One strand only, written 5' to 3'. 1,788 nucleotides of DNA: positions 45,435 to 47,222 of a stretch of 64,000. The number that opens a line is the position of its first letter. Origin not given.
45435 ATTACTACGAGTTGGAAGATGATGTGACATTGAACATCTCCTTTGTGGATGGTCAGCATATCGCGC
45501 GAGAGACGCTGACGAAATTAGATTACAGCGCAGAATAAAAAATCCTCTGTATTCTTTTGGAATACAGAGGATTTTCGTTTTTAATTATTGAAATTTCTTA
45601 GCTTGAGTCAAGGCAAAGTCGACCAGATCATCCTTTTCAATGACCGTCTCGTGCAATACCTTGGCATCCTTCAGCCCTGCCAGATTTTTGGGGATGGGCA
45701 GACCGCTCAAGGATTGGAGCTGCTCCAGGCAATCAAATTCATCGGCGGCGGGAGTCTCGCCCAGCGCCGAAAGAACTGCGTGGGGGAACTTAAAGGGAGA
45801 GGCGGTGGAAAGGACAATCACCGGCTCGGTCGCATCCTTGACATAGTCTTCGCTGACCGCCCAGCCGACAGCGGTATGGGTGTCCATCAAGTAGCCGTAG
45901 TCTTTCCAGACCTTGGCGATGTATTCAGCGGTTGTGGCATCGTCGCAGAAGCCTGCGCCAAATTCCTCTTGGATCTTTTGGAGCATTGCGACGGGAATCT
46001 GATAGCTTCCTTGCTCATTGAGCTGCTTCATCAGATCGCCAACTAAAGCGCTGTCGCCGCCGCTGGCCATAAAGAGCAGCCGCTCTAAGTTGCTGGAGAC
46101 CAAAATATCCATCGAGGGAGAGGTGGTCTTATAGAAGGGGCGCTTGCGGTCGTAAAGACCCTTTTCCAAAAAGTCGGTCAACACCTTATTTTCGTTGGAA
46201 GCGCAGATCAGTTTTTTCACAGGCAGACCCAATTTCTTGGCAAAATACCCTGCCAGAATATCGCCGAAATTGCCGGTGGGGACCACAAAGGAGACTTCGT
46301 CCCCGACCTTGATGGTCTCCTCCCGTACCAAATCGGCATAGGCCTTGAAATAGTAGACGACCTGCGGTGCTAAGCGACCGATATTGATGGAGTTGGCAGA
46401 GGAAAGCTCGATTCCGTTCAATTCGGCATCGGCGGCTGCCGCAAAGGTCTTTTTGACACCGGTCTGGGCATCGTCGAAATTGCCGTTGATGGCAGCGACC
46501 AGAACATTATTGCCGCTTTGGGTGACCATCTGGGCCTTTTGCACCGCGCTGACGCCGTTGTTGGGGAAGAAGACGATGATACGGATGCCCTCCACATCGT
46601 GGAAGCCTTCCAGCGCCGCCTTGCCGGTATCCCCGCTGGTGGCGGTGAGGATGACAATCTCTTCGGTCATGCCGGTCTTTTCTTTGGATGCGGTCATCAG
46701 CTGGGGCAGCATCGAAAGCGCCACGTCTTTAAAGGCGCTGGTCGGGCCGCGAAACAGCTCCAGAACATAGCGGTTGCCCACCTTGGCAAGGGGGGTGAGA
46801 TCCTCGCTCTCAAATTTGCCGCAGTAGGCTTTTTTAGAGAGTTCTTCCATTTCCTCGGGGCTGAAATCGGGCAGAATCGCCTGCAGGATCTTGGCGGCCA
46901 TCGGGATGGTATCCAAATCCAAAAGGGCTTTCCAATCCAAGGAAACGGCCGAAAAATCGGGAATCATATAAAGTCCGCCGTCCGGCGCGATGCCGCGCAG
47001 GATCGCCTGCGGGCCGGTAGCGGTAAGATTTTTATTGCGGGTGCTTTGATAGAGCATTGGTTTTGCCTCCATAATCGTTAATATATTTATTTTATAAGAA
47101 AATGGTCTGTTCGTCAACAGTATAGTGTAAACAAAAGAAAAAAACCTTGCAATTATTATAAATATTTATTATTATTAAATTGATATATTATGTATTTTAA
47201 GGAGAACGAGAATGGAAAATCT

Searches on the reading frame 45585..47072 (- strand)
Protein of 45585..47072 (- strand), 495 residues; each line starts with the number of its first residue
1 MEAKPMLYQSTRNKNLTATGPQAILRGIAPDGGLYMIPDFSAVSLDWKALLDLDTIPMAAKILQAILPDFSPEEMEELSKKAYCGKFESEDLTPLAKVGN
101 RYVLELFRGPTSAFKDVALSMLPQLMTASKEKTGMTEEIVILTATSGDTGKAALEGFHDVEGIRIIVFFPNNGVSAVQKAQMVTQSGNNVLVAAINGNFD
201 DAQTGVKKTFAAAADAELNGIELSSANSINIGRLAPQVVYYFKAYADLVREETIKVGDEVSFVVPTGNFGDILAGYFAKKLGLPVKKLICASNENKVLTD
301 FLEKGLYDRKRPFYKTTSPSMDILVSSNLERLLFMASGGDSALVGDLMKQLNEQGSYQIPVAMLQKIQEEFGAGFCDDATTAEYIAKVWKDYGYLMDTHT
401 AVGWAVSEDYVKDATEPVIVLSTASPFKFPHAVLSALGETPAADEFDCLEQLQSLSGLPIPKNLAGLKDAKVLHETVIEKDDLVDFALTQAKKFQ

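Call 60: search_protein_families(library=ncbifam, proteins=[window:45585-47072:-], max_evalue=1e-10)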
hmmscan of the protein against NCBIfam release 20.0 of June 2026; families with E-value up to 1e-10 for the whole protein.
window:45585-47072:- (495 aa): 1 family
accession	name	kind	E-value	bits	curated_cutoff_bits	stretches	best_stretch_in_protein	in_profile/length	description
TIGR00260.1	thrC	equivalog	4.3e-73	246.4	167.1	1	67-439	8-334/340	threonine synthase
